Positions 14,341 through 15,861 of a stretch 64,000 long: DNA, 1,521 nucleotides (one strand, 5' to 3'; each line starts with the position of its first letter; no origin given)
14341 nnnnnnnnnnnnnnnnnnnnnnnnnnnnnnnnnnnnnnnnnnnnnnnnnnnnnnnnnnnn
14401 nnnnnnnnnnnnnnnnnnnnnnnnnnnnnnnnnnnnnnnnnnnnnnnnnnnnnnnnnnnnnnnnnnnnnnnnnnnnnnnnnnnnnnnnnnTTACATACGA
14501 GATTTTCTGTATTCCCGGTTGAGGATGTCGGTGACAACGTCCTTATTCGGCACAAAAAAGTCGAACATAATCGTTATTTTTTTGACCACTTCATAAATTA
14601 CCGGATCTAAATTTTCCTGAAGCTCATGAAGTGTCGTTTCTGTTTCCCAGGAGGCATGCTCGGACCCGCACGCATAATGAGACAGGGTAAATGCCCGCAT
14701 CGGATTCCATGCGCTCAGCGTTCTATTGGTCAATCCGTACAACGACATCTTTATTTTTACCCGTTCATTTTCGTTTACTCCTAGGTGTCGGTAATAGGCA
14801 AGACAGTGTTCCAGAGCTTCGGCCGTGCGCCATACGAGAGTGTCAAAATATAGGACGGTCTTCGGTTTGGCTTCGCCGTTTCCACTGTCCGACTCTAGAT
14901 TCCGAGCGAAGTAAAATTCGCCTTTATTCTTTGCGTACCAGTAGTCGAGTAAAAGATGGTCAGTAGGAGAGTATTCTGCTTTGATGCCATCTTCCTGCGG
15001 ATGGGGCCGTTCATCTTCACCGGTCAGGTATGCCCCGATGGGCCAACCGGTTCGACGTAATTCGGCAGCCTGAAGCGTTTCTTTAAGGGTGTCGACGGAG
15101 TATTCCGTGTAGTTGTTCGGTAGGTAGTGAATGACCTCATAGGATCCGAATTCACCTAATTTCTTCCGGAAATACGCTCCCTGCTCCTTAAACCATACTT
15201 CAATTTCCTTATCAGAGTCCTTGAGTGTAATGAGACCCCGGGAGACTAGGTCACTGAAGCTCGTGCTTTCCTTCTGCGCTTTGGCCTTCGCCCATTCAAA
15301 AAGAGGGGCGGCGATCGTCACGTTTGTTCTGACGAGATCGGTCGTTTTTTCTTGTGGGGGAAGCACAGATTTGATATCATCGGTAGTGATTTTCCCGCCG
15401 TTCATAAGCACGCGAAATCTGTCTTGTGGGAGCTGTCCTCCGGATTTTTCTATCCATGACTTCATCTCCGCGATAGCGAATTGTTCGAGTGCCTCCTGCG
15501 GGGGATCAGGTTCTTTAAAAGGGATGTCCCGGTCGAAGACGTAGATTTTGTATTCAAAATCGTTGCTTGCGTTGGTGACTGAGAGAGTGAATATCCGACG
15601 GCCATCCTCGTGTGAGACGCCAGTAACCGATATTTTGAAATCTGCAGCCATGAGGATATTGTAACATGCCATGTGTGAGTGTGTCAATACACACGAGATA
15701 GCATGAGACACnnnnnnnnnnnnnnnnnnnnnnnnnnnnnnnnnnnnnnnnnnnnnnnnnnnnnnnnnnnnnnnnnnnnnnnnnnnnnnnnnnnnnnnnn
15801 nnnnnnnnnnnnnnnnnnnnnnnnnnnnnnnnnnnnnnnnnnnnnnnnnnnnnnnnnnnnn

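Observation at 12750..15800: AT-rich three-gene islet inserted next to tRNA-Ser(GGA): membrane coiled-coil protein plus large unknown cytosolic protein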

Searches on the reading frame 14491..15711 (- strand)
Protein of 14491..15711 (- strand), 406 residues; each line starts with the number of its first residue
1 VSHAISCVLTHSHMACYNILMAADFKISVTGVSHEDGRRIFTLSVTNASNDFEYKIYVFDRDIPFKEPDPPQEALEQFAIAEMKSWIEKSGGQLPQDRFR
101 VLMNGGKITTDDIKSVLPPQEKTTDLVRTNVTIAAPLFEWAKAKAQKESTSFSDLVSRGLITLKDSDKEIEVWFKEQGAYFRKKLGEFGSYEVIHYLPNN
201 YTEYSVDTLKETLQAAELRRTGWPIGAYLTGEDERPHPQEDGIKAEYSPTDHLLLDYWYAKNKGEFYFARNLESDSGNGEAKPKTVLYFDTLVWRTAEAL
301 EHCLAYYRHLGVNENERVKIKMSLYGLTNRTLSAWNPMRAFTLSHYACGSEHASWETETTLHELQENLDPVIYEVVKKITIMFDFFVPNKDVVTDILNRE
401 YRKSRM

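Call 4: search_protein_families(library=pfam, proteins=[window:14491-15711:-], max_evalue=0.1)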
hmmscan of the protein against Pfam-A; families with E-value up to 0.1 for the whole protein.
window:14491-15711:- (406 aa): 0 families

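Call 5: search_protein_families(library=padloc, proteins=[window:14491-15711:-], max_evalue=1)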
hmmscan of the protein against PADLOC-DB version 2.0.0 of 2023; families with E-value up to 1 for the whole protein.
window:14491-15711:- (406 aa): 0 families

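Call 6: search_protein_families(library=ncbifam, proteins=[window:14491-15711:-], max_evalue=1)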
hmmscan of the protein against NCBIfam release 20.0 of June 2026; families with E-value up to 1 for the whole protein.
window:14491-15711:- (406 aa): 0 families

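Call 7: search_protein_families(library=phrogs, proteins=[window:14491-15711:-], max_evalue=1)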
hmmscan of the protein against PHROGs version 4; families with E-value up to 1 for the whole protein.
window:14491-15711:- (406 aa): 1 family
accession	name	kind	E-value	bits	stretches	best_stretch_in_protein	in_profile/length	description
phrog_38563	-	unknown function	2.3e-09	37.8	1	185-342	237-403/464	-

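Call 11: find_homologous_proteins(query=window:14491-15651:-)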
Query window:14491-15651:- (386 aa): 72 proteins with E <= 0.001 among 3181 candidates.
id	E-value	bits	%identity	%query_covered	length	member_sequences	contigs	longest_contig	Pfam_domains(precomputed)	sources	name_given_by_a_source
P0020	4.4e-263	890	100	100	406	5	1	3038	-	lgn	-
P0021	6.7e-218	741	82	100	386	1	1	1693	-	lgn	-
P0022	7.9e-217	738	82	100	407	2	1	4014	-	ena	-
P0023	1.0e-204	698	78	100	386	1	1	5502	-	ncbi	-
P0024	8.8e-201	685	76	100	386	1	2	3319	-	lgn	-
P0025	2.1e-199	681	76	100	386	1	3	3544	-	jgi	jgi:hypothetical protein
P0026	2.4e-194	664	73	100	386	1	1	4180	-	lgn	-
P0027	1.2e-191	655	74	100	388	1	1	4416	-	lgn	-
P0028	6.1e-189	646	71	99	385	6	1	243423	-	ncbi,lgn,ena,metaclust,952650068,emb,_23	metaclust:\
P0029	5.5e-186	636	70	100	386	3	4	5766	-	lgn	-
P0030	4.0e-184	630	72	99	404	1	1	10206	-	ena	-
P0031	6.5e-181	620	69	100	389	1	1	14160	-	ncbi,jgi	jgi:hypothetical protein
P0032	4.4e-180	617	69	99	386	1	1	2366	-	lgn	-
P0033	1.7e-179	615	69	100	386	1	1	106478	-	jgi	-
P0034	1.2e-177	609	66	100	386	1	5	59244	-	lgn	-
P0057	2.6e-167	575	64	98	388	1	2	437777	-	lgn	-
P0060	1.1e-165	569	63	99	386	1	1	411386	-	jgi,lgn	jgi:hypothetical protein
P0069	1.2e-158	546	61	99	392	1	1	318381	-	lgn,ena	-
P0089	1.3e-41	161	40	56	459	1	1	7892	PF04326.20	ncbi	-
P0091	1.7e-10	59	28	59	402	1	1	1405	PF01582.26,PF13676.12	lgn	-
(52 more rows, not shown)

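Call 19: find_encoding_contigs(protein=P0091, flank=5000, max_places=2)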
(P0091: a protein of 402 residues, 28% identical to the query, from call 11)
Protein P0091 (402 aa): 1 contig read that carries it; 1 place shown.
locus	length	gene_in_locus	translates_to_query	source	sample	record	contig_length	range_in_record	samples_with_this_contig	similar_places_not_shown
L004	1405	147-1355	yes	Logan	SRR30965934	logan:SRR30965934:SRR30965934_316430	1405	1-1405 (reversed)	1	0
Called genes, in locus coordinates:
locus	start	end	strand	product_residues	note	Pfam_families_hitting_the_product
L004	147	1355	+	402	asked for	PF01582:TIR, PF13676:TIR_2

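Call 20: find_encoding_contigs(protein=P0089, flank=8000, max_places=2)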
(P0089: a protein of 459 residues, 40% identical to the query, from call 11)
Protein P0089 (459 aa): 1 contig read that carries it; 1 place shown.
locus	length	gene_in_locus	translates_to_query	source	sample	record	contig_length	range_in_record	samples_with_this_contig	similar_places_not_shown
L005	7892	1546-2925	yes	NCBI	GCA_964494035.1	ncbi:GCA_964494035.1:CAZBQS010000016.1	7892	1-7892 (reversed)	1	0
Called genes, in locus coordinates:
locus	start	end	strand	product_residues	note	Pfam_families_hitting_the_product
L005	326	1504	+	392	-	PF27126:NmeDI_C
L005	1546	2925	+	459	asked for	PF04326:SLFN_AlbA_2 (weak)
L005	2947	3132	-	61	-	-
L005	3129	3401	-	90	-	-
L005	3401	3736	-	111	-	-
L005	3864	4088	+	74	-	PF13560:HTH_31, PF12844:HTH_19, PF01381:HTH_3, PF13443:HTH_26 (weak)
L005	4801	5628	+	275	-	-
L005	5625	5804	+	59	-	PF07764:Omega_Repress (weak)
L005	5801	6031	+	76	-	-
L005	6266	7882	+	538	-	PF00239:Resolvase, PF07508:Recombinase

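Call 21: find_encoding_contigs(protein=P0028, flank=7000, max_places=1)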
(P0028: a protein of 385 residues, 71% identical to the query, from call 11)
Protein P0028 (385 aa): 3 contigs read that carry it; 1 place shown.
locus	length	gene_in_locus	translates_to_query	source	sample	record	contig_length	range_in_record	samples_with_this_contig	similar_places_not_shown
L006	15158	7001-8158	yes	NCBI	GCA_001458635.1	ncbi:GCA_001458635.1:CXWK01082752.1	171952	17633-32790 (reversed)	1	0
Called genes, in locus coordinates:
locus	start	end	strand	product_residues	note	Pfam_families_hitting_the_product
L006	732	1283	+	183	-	PF00156:Pribosyltran (weak)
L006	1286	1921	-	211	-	-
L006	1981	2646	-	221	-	PF03167:UDG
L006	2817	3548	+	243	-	PF14528:LAGLIDADG_3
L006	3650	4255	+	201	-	-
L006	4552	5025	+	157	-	PF00293:NUDIX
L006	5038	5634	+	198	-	PF01728:FtsJ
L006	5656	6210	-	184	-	PF00293:NUDIX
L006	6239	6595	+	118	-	-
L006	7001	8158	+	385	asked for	-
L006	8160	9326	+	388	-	-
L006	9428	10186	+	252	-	-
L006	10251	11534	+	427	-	PF02195:ParB_N, PF01555:N6_N4_Mtase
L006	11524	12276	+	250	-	PF01555:N6_N4_Mtase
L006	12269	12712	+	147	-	-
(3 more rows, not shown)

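Call 22: find_encoding_contigs(protein=P0060, flank=7000, max_places=1)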
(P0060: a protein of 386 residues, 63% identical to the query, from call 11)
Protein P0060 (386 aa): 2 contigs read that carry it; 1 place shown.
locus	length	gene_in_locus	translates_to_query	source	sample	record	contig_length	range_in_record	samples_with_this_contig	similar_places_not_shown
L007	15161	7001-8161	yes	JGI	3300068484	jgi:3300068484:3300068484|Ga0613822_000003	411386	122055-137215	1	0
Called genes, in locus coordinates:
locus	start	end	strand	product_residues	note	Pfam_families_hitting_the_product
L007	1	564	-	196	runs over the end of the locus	PF12917:YfbR-like, PF13023:HD_3, PF01966:HD (weak)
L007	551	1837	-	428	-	PF00534:Glycos_transf_1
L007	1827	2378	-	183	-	PF01712:dNK (faint), PF13521:AAA_28 (faint), PF02223:Thymidylate_kin (faint)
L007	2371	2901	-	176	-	PF00334:NDK (weak)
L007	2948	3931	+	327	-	PF03214:RGP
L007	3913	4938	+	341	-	PF00583:Acetyltransf_1, PF13302:Acetyltransf_3 (weak), PF13673:Acetyltransf_10, PF13508:Acetyltransf_7, PF08445:FR47 (faint)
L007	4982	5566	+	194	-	-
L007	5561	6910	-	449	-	PF00012:HSP70, PF06723:MreB_Mbl, PF00012:HSP70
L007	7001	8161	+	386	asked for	-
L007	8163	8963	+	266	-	PF09509:Hypoth_Ymh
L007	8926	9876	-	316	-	-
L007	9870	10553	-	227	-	-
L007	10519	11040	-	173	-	-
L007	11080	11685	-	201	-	-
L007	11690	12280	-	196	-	-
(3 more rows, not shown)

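Call 23: find_encoding_contigs(protein=P0057, flank=7000, max_places=1)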
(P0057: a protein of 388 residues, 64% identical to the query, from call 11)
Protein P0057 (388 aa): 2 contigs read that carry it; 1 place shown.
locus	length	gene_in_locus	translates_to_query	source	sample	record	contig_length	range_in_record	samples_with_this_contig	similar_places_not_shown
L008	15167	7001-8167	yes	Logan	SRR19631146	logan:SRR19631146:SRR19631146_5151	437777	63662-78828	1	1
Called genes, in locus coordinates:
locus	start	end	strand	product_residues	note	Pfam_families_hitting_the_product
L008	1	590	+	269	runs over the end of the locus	PF00456:Transketolase_N, PF13292:DXP_synthase_N, PF00676:E1_dh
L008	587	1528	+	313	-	PF02779:Transket_pyr, PF02780:Transketolase_C, PF22613:Transketolase_C_1, PF17147:PFOR_II (weak)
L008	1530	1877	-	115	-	-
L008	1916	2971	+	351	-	-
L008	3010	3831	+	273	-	PF00483:NTP_transferase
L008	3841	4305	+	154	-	PF08534:Redoxin, PF00578:AhpC-TSA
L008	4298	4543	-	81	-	-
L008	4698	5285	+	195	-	PF10646:Germane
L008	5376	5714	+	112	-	-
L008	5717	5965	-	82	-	PF18910:DUF5665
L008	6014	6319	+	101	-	-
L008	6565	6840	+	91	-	PF18926:DUF5676 (weak)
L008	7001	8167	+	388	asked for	-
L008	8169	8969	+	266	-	PF09509:Hypoth_Ymh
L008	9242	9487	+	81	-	PF02195:ParB_N (weak)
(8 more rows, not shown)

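Call 24: find_encoding_contigs(protein=P0069, flank=7000, max_places=1)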
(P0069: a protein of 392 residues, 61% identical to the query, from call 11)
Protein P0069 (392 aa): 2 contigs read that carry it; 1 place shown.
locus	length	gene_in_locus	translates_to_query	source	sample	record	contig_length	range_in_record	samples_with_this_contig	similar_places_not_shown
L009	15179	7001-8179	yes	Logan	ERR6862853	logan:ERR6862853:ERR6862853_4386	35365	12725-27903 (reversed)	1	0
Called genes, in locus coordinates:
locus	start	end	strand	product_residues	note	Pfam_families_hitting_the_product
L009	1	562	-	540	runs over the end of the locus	PF00587:tRNA-synt_2b, PF03129:HGTP_anticodon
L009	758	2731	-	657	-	PF18975:DUF5711 (faint), PF13360:PQQ_2, PF25174:Beta-prop_THOC3 (weak), PF23381:Beta-prop_IFT122_1st, PF25175:Beta-prop_WDR5 (weak), PF23414:Beta-prop_EML_2 (weak), PF13570:Beta-prop_ACSF4 (weak), PF24814:WD40_Prp19 (weak), +7 more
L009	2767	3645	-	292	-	PF18915:DUF5667 (weak)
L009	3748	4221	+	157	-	-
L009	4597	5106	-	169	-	PF04229:GrpB (weak)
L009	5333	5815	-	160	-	PF00583:Acetyltransf_1, PF13673:Acetyltransf_10 (weak), PF13508:Acetyltransf_7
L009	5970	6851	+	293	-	-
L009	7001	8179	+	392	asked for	-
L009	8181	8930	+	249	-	PF09509:Hypoth_Ymh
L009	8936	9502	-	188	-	-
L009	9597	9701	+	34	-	-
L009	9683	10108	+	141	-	-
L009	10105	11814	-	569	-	-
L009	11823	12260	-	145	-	-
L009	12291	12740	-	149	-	-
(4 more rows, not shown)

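Call 25: predict_structure(alignment_id=A2)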
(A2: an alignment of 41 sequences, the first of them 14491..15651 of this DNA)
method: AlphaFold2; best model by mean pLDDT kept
length: 386 residues; sequences in the alignment: 41
mean_pLDDT: 83.6   pTM: 0.63
mean pLDDT of the five models: 83.6, 82.1, 81.9, 81.8, 80.9
residues with pLDDT >= 90: 167; 70-90: 163; 50-70: 41; < 50: 15
segments of 3 or more residues with pLDDT < 50: 99-111
pLDDT, mean of each block of 10 residues (from residue 1): 76 84 86 89 75 88 89 86 82 68 36 63 74 67 71 89 88 91 90 91 83 80 82 75 94 81 90 95 97 94 94 81 79 94 97 95 87 93 83
secondary structure, 60 per line:
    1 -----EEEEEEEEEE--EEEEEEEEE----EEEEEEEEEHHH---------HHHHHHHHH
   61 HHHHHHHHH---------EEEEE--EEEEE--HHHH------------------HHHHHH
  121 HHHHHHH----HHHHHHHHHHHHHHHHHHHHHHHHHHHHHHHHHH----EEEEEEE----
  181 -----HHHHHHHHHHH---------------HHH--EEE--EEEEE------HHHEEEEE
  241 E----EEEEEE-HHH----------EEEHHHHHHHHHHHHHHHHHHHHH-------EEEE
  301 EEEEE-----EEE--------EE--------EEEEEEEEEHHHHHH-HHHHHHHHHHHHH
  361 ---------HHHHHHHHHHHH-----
elements in order: E6-15 E18-26 E31-39 H52-69 E79-83 E86-90 H93-96 H115-127 H132-165 E170-176 H186-196 E217-219 E222-226 E236-241 E246-251 E266-268 H269-289 E297-305 E311-313 E332-340 H341-346 H348-360 H370-381
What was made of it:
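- On Type II toxin-antitoxin module with RHH antitoxin: AF2 predicts two helices after the strand segment (call 25).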

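Call 31: fold_search(model_id=the predicted structure, library=pdb)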
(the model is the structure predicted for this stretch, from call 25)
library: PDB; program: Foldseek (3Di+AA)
matches with E <= 10: 1176; with E <= 0.001: 0
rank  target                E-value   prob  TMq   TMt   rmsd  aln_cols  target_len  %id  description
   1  8sls                  4.2e-02  0.96  0.11  0.14   9.1        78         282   22  Crystal structure of human STEP (PTPN5) at cryogenic temperature (100 K) and ambient pressure (0.1 MPa) (released 2023-06-21)
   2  1jln                  4.2e-02  0.95  0.11  0.15  10.2        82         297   24  Crystal structure of the catalytic domain of protein tyrosine phosphatase PTP-SL/BR7 (released 2001-08-17)
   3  9eez                  4.2e-02  0.94  0.11  0.16  10.4        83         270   22  STEP (PTPN5) with active-site disulfide bond and covalent ligand bound to distal C505 and C518 (released 2024-12-11)
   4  2bv5                  5.0e-02  0.94  0.11  0.14   9.0        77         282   21  CRYSTAL STRUCTURE OF THE HUMAN PROTEIN TYROSINE PHOSPHATASE PTPN5 AT 1.8A RESOLUTION (released 2005-07-14)
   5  6h8s                  5.3e-02  0.93  0.11  0.15  10.4        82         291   21  CRYSTAL STRUCTURE OF THE MOUSE PROTEIN TYROSINE PHOSPHATASE PTPN5 (STEP) IN COMPLEX WITH COMPOUND BI-0314 (released 2018-09-26)
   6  2bij                  5.6e-02  0.92  0.11  0.15  10.4        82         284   21  Crystal structure of the human protein tyrosine phosphatase PTPN5 (STEP, striatum enriched enriched Phosphatase) (released 2005-03-17)
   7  3s3e_A                6.3e-02  0.91  0.11  0.14   9.6        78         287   19  Crystal structure of the catalytic domain of PTP10D from Drosophila melanogaster (released 2011-11-02)
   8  5ow1                  7.5e-02  0.94  0.10  0.13   8.3        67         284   22  X-Ray Characterization of Striatal-Enriched Protein Tyrosine Phosphatase Inhibitors (released 2017-11-22)
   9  9eey                  7.5e-02  0.89  0.11  0.15  10.2        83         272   22  STEP (PTPN5) with active-site disulfide bond and allosteric-site loop shift (released 2024-12-11)
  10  3p0c_B                8.4e-02  0.98  0.15  0.45   4.5        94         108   14  Nischarin PX-domain (released 2010-10-13)
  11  3s3e_B                8.4e-02  0.87  0.10  0.13   9.8        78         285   13  Crystal structure of the catalytic domain of PTP10D from Drosophila melanogaster (released 2011-11-02)
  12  1y2f                  8.9e-02  0.77  0.19  0.44   5.5       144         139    9  Crystal Structure of ZipA with an inhibitor (released 2005-03-01)
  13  2gjt_B                9.4e-02  0.90  0.10  0.14  10.0        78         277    5  Crystal structure of the human receptor phosphatase PTPRO (released 2006-05-02)
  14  5ovr                  1.1e-01  0.91  0.10  0.13   8.3        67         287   22  X-Ray Characterization of Striatal-Enriched Protein Tyrosine Phosphatase Inhibitors (released 2017-11-22)
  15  4gz1_B                1.1e-01  0.33  0.08  0.11   9.5        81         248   14  Mus Musculus Tdp2 reaction product (5'-phosphorylated DNA)-Mg2+ complex at 1.5 Angstroms resolution (released 2012-10-31)
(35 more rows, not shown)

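Call 34: search_solved_structures(query=A2, max_evalue=10)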
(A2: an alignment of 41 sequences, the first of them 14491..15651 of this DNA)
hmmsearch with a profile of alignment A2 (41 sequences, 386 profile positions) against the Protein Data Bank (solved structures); distinct sequences matched with E-value up to 10: 0.

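Call 38: find_related_loci(query=A2, collection=genome_contigs, flank=8000)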
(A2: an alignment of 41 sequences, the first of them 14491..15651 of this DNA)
Query A2 (386 aa) in genome_contigs; peptide patterns used: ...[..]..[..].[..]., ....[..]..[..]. (x = any residue, [..] = any of these).
16 stretches matched a pattern; 7 encode a relative of the query (tblastn E <= 1e-3); 7 distinct loci.
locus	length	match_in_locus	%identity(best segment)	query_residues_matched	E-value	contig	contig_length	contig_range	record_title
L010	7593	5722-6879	80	1-386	0e+0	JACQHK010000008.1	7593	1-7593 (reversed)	MAG: Candidatus Microgenomates bacterium isolate NC_groundwater_1097_Ag_S2p5_39_41 S_2p5_S6_coassembly_k141_672656, whol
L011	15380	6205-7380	65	1-386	1e-178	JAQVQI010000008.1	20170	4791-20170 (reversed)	MAG: Candidatus Shapirobacteria bacterium isolate STF1_223 NODE_6575_length_20170_cov_4.186998_Sandtown_F1, whole genome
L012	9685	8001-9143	65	6-386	5e-177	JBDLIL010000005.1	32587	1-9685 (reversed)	MAG: Patescibacteria group bacterium isolate MAG029 MAG029_5, whole genome shotgun sequence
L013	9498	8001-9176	64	1-386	3e-176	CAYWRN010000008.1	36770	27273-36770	MAG TPA_asm: uncultured Gammaproteobacteria bacterium isolate SRP239243_co1_203 genome assembly, contig: NODE_1467_lengt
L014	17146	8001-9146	64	6-386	5e-175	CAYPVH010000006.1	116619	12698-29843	MAG TPA_asm: uncultured Gammaproteobacteria bacterium isolate binchicken_co154_439 genome assembly, contig: NODE_101_len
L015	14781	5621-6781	63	1-386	4e-171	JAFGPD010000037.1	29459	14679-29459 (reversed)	MAG: Candidatus Woesebacteria bacterium isolate Zod_Metabat.670 k87_7109409, whole genome shotgun sequence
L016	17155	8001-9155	60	4-385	3e-159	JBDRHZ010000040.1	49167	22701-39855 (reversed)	MAG: Patescibacteria group bacterium isolate MEGAHIT-group-1.556 k141_7639301, whole genome shotgun sequence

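Call 39: find_related_loci(query=A2, collection=metagenome_contigs, flank=8000)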
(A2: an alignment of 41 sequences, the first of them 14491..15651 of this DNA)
Query A2 (386 aa) in metagenome_contigs; peptide patterns used: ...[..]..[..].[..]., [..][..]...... (x = any residue, [..] = any of these).
320 stretches matched a pattern; 23 encode a relative of the query (tblastn E <= 1e-3); 23 distinct loci.
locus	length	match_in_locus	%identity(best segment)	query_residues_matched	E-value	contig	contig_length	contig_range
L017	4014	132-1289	82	1-386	0e+0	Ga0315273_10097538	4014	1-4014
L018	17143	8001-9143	71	6-386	0e+0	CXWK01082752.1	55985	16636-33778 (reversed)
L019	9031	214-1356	67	6-386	0e+0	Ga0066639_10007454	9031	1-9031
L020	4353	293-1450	66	1-386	0e+0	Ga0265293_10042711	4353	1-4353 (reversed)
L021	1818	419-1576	65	1-386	0e+0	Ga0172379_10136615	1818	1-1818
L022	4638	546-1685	66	6-384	0e+0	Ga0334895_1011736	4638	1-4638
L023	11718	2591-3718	64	7-385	3e-170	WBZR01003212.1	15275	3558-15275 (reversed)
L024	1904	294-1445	64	7-384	0e+0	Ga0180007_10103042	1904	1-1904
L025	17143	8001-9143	60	6-386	4e-159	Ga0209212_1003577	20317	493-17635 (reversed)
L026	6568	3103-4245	60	6-386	9e-160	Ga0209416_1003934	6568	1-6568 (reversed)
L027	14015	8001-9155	60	4-385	4e-159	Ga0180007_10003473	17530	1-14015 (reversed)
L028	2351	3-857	75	102-386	7e-162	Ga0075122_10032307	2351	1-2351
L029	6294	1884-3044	56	3-386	4e-152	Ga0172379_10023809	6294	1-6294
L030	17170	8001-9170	56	1-386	5e-151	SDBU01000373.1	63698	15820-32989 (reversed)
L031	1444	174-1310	57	1-386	6e-161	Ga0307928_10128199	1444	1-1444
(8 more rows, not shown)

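Call 59: search_protein_representatives(alignment_id=A3)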
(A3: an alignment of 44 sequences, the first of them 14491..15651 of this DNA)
Query: 44 sequences, 386 profile positions. Proteins with E-value up to 0.001 (for the whole library): 1454; up to 1e-10: 880; up to 1e-30: 140. The best 150 are listed.
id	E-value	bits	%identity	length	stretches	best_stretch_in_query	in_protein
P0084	4.1e-172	589.0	-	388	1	3-386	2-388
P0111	1.1e-101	357.2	-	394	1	10-383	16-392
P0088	2.4e-100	352.8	-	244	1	1-244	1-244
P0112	6.1e-90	318.5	-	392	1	17-386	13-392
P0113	8.4e-89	314.8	-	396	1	23-385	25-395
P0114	2.5e-87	309.9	-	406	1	4-386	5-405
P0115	5.3e-80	285.8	-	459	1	18-385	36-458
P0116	8.0e-66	239.1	-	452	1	18-385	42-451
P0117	5.1e-65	236.5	-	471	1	148-385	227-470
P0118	3.9e-63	230.3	-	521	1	98-381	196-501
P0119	8.0e-63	229.2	-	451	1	147-385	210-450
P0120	6.4e-59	216.4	-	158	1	5-159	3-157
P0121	6.0e-57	209.9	-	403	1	3-336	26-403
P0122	9.2e-57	209.3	-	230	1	162-384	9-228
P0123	2.7e-56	207.7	-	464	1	50-384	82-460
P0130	4.0e-52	194.0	-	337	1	39-377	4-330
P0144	1.9e-43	165.4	-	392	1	120-379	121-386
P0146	1.6e-42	162.4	-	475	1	160-383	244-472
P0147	2.9e-42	161.5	-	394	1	129-379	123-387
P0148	3.4e-42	161.3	-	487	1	89-378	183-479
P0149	3.9e-42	161.1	-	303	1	136-378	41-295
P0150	6.4e-42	160.4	-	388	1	147-385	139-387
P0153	2.2e-41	158.7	-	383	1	145-380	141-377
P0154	2.5e-41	158.5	-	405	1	129-379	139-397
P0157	2.5e-40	155.2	-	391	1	167-379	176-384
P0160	1.2e-39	152.9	-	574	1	86-373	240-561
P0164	7.0e-39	150.4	-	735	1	147-377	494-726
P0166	8.9e-39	150.1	-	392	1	151-378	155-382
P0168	1.9e-38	149.0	-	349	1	147-381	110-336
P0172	7.2e-38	147.1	-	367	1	130-378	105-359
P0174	2.6e-37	145.2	-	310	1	153-379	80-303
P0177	4.8e-37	144.4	-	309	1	147-384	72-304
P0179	6.8e-37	143.9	-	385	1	151-379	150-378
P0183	1.4e-36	142.8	-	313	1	163-379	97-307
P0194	1.6e-35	139.4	-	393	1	165-380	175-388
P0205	7.5e-34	133.9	-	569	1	153-377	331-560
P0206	9.0e-34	133.6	-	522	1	153-377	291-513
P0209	1.5e-33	132.9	-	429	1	151-378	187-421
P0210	1.9e-33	132.5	-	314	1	163-368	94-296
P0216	5.1e-33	131.1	-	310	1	152-379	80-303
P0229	1.5e-31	126.3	-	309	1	168-379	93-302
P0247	9.8e-31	123.6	-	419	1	133-378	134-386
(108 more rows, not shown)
